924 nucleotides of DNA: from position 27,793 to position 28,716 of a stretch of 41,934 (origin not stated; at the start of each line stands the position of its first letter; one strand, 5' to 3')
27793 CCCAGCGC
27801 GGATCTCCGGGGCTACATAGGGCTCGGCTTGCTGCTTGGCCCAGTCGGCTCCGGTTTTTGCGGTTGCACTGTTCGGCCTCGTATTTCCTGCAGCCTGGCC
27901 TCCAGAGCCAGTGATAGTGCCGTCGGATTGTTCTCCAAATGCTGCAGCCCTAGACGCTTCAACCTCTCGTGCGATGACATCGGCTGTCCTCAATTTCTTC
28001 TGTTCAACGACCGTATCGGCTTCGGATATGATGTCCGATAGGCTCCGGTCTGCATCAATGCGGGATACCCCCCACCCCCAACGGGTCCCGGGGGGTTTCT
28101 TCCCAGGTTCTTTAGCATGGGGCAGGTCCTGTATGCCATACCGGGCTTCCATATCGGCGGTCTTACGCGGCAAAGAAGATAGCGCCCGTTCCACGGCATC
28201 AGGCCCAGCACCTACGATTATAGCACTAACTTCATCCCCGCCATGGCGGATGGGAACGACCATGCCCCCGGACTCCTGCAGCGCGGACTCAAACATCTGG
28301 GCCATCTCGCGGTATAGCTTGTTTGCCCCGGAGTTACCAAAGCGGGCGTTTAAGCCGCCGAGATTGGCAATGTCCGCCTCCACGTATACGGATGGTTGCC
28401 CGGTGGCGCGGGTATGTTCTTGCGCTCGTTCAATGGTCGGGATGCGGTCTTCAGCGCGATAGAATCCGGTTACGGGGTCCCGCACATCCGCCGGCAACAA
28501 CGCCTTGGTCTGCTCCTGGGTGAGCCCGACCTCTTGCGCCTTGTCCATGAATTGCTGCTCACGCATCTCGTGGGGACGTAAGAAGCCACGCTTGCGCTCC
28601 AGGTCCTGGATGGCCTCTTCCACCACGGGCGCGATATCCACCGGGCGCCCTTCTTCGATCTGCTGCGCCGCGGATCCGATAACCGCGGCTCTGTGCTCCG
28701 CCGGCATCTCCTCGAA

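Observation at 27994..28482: GGDEF-fold nucleotide cyclase domain inside an ejection-module virion protein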

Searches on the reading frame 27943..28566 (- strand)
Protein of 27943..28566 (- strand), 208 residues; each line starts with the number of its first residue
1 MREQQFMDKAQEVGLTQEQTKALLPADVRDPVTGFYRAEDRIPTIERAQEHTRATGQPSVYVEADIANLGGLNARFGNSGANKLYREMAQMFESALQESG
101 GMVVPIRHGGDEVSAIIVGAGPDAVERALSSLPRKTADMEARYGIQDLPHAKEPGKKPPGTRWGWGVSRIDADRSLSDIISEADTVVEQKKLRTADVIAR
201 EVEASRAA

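Call 10: search_solved_structures(query=window:27943-28566:-, max_evalue=1, show_alignments=3)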
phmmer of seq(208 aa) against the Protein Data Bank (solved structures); distinct sequences matched with E-value up to 1: 18.
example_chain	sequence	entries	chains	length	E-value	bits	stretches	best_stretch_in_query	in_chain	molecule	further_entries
7e6g_A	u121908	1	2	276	0.0024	20.7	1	17-113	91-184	Putative GGDEF domain protein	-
3hva_A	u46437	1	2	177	0.0027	20.5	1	25-136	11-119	Protein FimX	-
4zve_A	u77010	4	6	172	0.012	18.4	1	42-128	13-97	Diguanylate cyclase DosC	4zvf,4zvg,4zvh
4j40_A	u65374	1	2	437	0.018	17.9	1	25-136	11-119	FimX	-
3icl_A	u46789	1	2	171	0.046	16.5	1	49-129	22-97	EAL/GGDEF domain protein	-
5euh_A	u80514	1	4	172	0.14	15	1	52-120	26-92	Putative GGDEF domain membrane protein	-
5mfo_A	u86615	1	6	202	0.5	13.1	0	84-146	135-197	YIIIM3AIII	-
6d9m_A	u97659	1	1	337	0.51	13.1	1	44-125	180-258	Fusion protein of Endolysin,Response receiver sensor diguanylate cyclase, GAF domain-conta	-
6hbz_A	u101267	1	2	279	0.53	13.1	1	16-126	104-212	GGDEF domain protein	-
4db9_A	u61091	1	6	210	0.55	13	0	84-146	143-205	Armadillo repeat protein, YIIIM3AIII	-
6wn4_B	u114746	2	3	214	0.73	12.6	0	18-87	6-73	5D2 FAB LIGHT CHAIN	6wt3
7cea_B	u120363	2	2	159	0.77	12.5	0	18-90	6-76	HUTS-4 VL(C87Y)-SARAH(S37C) | HUTS-4 VL(C87Y)-SARAH(S37C),HUTS-4 VL(C87Y)-SARAH(S37C)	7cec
9t28_A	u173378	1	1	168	0.78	12.5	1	64-138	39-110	diguanylate cyclase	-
4plr_A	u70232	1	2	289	0.85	12.4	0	85-146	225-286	Arm00008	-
3i5b_A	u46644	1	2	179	0.85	12.4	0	64-138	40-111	WspR response regulator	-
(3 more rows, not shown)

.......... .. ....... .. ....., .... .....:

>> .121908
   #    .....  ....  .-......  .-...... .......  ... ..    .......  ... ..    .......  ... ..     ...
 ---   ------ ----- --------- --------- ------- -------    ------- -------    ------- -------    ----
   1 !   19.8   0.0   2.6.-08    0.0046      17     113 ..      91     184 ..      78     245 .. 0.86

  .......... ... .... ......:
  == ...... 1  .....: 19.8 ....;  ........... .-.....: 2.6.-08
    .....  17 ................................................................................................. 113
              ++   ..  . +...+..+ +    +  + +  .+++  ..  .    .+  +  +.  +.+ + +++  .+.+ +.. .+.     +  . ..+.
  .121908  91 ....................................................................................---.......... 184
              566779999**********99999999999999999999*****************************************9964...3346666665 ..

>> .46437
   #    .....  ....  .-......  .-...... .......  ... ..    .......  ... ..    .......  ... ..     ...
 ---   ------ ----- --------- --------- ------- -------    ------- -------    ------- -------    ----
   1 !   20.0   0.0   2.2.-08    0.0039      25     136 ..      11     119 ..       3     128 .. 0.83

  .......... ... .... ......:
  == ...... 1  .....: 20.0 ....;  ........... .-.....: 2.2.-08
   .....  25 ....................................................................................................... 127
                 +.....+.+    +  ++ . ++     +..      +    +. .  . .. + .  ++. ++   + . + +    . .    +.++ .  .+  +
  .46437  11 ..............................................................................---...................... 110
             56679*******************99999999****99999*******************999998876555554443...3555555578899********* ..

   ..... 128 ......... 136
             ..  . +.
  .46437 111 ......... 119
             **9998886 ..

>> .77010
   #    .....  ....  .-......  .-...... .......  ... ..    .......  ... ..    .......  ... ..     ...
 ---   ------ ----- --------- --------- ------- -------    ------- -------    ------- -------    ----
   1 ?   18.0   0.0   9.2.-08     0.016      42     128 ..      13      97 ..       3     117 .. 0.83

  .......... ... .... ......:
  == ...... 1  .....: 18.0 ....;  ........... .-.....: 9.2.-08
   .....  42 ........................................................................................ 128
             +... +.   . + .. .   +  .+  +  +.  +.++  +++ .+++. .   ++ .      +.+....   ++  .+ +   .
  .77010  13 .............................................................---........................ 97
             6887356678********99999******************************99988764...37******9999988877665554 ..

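Call 23: search_solved_structures(query=A3, max_evalue=0.01, show_alignments=2)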
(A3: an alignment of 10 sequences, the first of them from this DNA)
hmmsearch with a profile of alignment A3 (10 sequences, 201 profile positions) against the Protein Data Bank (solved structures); distinct sequences matched with E-value up to 0.01: 51.
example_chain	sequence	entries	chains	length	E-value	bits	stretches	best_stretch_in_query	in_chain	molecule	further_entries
4zve_A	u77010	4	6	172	1.9e-15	60.2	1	35-191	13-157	Diguanylate cyclase DosC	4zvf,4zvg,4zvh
3icl_A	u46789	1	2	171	7.1e-13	51.9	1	23-189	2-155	EAL/GGDEF domain protein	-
7e6g_A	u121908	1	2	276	2.2e-12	50.3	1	14-185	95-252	Putative GGDEF domain protein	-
4urs_A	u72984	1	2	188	2.3e-12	50.2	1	20-136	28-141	DIGUANYLATE CYCLASE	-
6d9m_A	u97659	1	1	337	5e-12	49.1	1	22-133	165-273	Fusion protein of Endolysin,Response receiver sensor diguanylate cyclase, GAF domain-conta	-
5euh_A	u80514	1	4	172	5.2e-12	49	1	23-191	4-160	Putative GGDEF domain membrane protein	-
4urg_A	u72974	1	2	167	6e-12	48.8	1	23-136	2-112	DIGUANYLATE CYCLASE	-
4h54_A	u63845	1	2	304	7.5e-12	48.5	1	7-188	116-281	Diguanylate cyclase YdeH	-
6zxm_A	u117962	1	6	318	8.5e-12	48.3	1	16-186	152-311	Putative GGDEF/response regulator receiver domain protein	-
4urq_U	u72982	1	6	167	1.2e-11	47.9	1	23-136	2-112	DIGUANYLATE CYCLASE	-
3ign_A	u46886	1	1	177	1.3e-11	47.7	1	21-191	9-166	Diguanylate cyclase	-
1w25_A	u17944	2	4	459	1.7e-11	47.4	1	20-192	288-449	STALKED-CELL DIFFERENTIATION CONTROLLING PROTEIN | RESPONSE REGULATOR PLED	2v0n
2wb4_A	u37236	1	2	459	1.7e-11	47.4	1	20-192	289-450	DIGUANYLATE CYCLASE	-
9g86_A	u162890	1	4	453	2.2e-11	47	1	20-191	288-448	Response regulator PleD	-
9g85_A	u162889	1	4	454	2.2e-11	47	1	20-191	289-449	Response regulator PleD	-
9t28_A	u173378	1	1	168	9.8e-08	35.1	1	23-190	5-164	diguanylate cyclase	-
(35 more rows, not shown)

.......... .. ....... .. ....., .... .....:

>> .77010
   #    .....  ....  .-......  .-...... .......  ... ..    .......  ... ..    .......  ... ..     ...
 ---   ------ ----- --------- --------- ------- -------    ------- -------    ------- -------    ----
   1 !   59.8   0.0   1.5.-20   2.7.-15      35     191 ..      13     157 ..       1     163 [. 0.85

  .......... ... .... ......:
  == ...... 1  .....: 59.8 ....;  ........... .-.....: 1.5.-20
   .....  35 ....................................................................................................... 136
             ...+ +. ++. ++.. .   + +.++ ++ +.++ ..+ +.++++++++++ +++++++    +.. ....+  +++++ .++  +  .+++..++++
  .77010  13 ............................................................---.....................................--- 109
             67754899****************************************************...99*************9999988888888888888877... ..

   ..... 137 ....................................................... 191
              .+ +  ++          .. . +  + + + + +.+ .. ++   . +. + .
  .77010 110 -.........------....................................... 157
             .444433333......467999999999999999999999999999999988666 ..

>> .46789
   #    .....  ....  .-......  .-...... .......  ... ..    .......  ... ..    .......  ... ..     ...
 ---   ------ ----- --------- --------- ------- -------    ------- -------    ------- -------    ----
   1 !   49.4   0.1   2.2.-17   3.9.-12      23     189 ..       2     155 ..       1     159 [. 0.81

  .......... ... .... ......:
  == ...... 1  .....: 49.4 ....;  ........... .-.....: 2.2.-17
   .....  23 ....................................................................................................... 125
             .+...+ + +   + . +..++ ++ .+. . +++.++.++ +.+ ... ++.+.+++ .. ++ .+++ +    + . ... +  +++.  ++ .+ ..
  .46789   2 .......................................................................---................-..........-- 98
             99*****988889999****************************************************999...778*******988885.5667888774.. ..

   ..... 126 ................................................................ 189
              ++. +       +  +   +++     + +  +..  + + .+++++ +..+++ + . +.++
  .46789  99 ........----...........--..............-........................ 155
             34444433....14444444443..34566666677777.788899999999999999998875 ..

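Call 79: find_homologous_proteins(query=A4, max_evalue=1e-10)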
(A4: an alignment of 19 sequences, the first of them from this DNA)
Query A4 (19 sequences) (200 aa, profile of the alignment): 83 proteins with E <= 1e-10 among 8000 candidates.
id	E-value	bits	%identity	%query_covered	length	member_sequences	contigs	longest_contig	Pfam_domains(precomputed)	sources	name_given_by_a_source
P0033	5.9e-63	230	41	64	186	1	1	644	-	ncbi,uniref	ncbi:hypothetical protein, partial [Nocardia brevicatena]|uniref:hypothetical protein n=1 Tax=Nocard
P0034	2.6e-59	218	37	93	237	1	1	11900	-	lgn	-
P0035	1.2e-57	213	37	87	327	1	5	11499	-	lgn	-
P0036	1.2e-56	209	35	88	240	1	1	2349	-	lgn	-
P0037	7.5e-56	207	36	90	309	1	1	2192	-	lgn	-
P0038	1.9e-51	192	39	92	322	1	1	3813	PF00990.27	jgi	jgi:GGDEF domain-containing protein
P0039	2.9e-51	192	38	92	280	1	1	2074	PF00990.27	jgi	jgi:diguanylate cyclase (GGDEF)-like protein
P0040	2.2e-49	186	36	63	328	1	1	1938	-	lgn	-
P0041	5.3e-49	184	37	92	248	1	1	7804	PF00990.27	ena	-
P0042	1.6e-48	183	42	92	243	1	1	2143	PF00990.27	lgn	-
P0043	2.7e-48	182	37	92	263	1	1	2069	PF00990.27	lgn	-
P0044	4.8e-48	181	42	82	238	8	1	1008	PF00990.27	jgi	-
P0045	4.8e-48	181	40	92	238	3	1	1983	PF00990.27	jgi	jgi:diguanylate cyclase (GGDEF)-like protein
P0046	5.2e-48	181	40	92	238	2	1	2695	PF00990.27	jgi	-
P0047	6.2e-48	181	36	90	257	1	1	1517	PF00990.27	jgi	jgi:GGDEF domain-containing protein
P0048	7.2e-48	181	37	85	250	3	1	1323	PF00990.27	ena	-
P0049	1.0e-47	180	39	80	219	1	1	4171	PF00990.27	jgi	jgi:GGDEF domain-containing protein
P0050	1.1e-47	180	35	81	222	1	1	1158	PF00990.27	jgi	jgi:diguanylate cyclase (GGDEF)-like protein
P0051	1.8e-47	179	38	92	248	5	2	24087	-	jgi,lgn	-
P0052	1.9e-47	179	37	92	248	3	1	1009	PF00990.27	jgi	jgi:GGDEF domain-containing protein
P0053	2.0e-47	179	37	92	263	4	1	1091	PF00990.27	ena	-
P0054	3.5e-47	178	38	85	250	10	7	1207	PF00990.27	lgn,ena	-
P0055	3.5e-47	178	31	92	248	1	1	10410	PF00990.27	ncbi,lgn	-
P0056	4.1e-47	178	41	92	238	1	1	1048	PF00990.27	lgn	-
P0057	4.2e-47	178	38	87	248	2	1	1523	PF00990.27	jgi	jgi:GGDEF domain-containing protein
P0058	4.4e-47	178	41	92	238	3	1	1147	PF00990.27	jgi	-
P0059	6.2e-47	178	40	92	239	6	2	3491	PF00990.27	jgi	jgi:diguanylate cyclase (GGDEF)-like protein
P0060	7.9e-47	177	40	74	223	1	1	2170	PF00990.27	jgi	jgi:GGDEF domain-containing protein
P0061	8.0e-47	177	33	96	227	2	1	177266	PF00990.27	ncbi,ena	-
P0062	1.5e-46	176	41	82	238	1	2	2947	PF00990.27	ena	-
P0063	1.6e-46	176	40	92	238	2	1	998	PF00990.27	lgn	-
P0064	1.6e-46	176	40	89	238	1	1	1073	PF00990.27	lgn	-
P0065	2.2e-46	176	39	92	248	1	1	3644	PF00990.27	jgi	jgi:GGDEF domain-containing protein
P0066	2.4e-46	176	39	92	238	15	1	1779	PF00990.27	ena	-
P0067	2.5e-46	176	38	92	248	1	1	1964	PF00990.27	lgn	-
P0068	4.5e-46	175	34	81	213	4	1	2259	PF00990.27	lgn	-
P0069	5.0e-46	175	40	90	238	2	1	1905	PF00990.27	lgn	-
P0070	6.4e-46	174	40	91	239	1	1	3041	PF00990.27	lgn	-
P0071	6.4e-46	174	39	83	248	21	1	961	PF00990.27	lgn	-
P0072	7.2e-46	174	36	82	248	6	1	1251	PF00990.27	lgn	-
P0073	8.3e-46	174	31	90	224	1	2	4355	PF00990.27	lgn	-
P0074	8.6e-46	174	35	76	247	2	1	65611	PF00990.27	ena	-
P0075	1.0e-45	174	41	91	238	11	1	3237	PF00990.27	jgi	jgi:diguanylate cyclase (GGDEF)-like protein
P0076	1.3e-45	173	39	83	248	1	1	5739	PF00990.27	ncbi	-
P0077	7.3e-45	171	34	70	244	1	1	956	PF00990.27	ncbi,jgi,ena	jgi:GGDEF domain-containing protein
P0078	9.3e-45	171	30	90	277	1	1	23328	PF00990.27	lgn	-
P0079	1.6e-44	170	31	92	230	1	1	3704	PF00990.27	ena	-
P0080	2.8e-44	169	34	93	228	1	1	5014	PF00990.27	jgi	jgi:diguanylate cyclase (GGDEF)-like protein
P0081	3.0e-44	169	33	81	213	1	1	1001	PF00990.27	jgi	jgi:GGDEF domain-containing protein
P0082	3.3e-44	169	32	80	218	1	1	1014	PF00990.27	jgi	jgi:GGDEF domain-containing protein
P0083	5.3e-44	168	37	77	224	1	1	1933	PF00990.27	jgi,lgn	jgi:GGDEF domain-containing protein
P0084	5.7e-44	168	33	76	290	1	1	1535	PF00990.27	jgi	jgi:GGDEF domain-containing protein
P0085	1.4e-43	167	36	89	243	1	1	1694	PF00990.27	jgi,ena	-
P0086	1.6e-43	167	34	70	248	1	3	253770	PF00990.27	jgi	jgi:GGDEF domain-containing protein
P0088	4.8e-43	165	31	81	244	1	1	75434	PF00990.27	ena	-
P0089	5.7e-43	165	35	69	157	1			PF00990.27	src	-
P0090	5.7e-43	165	39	77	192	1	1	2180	PF00990.27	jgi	jgi:GGDEF domain-containing protein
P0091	8.9e-43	164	34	93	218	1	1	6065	PF00990.27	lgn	-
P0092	9.4e-43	164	36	80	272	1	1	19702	PF00990.27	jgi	jgi:GGDEF domain-containing protein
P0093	3.1e-42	162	30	90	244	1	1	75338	PF00990.27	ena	-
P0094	1.6e-41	160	32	71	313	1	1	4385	PF00990.27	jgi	jgi:GGDEF domain-containing protein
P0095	2.0e-40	156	36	92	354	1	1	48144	PF00990.27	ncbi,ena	-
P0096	6.7e-40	155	41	75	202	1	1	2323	PF00990.27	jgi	-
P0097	1.6e-38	150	37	60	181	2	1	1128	PF00990.27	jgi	jgi:GGDEF domain-containing protein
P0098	7.0e-37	145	39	68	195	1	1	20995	PF00990.27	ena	-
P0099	2.1e-36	143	35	91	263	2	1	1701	PF00990.27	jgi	jgi:hypothetical protein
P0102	2.6e-27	114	35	53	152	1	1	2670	PF00990.27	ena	-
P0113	2.5e-20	91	40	56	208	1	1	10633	PF00990.27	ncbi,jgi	jgi:GGDEF domain-containing protein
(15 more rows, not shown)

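Call 80: find_encoding_contigs(protein=P0051, flank=8000, max_places=1)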
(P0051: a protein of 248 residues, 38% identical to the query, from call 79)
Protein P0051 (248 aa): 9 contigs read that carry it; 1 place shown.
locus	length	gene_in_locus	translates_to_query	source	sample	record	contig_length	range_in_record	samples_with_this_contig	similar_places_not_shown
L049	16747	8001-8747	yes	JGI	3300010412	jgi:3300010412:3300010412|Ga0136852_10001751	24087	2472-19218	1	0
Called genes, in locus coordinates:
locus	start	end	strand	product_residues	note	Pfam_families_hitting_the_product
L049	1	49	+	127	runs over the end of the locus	PF20332:DUF6627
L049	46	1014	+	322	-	PF13529:Peptidase_C39_2, PF13424:TPR_12 (faint), PF07719:TPR_2 (faint), PF13428:TPR_14 (faint), PF00515:TPR_1 (faint), PF13176:TPR_7 (faint), PF13432:TPR_16, PF14559:TPR_19 (weak), +1 more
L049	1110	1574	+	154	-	-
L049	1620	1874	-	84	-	PF13490:zf-HC2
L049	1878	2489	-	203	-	PF04542:Sigma70_r2, PF04545:Sigma70_r4 (weak), PF08281:Sigma70_r4_2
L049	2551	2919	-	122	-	PF13686:DrsE_2 (faint), PF02635:DsrE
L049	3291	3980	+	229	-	PF07589:PEP_exosort_dom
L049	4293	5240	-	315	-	-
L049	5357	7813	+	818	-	PF01565:FAD_binding_4, PF04030:ALO (weak)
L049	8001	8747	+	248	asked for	-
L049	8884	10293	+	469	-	PF07690:MFS_1, PF00854:PTR2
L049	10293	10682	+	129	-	-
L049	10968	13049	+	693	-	-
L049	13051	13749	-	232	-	PF06314:ADC (weak)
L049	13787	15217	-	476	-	PF00743:FMO-like, PF07992:Pyr_redox_2 (weak), PF13738:Pyr_redox_3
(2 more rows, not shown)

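Call 81: find_encoding_contigs(protein=P0061, flank=8000, max_places=1)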
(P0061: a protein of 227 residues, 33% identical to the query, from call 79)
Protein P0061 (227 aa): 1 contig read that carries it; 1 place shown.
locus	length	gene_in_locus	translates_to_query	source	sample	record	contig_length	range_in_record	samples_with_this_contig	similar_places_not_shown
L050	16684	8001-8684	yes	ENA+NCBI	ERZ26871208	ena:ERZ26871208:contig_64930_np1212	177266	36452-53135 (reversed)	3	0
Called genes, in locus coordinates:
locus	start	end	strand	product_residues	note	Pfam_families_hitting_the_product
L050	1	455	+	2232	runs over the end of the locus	-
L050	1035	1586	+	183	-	PF10469:AKAP7_NLS (weak), PF02834:LigT_PEase, PF13563:2_5_RNA_ligase2, PF02834:LigT_PEase (weak)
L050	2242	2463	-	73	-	-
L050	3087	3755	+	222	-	PF22483:Mu-transpos_C_2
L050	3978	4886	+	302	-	PF01695:IstB_IS21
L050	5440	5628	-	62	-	PF07638:Sigma70_ECF, PF08281:Sigma70_r4_2, PF02001:DUF134 (weak), PF04545:Sigma70_r4, PF13384:HTH_23 (weak), PF20432:Xre-like-HTH (weak)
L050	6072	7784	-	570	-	PF00069:Pkinase, PF07714:PK_Tyr_Ser-Thr, PF03109:ABC1 (weak)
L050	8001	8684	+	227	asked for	PF00990:GGDEF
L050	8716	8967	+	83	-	PF12697:Abhydrolase_6 (weak)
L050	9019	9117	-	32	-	-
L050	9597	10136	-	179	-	PF22016:DUF6933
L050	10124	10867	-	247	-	-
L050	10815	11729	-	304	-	PF08843:AbiEii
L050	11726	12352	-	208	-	PF13338:AbiEi_4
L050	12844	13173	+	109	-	-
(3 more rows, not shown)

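Call 82: find_encoding_contigs(protein=P0034, flank=8000, max_places=1)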
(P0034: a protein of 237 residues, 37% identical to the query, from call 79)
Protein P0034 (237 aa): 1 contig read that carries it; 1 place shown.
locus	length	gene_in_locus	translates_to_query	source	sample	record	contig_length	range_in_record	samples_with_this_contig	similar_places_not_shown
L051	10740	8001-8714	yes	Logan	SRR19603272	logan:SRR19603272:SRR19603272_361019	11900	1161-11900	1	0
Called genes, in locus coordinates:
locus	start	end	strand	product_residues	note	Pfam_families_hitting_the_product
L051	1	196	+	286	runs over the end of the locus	-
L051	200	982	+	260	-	-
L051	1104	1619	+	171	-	-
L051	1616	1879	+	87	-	-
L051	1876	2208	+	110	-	-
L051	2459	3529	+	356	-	-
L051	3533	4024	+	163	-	-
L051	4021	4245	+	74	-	-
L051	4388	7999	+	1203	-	PF18823:InPase, PF18788:DarA_N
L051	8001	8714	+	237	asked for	-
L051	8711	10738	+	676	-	?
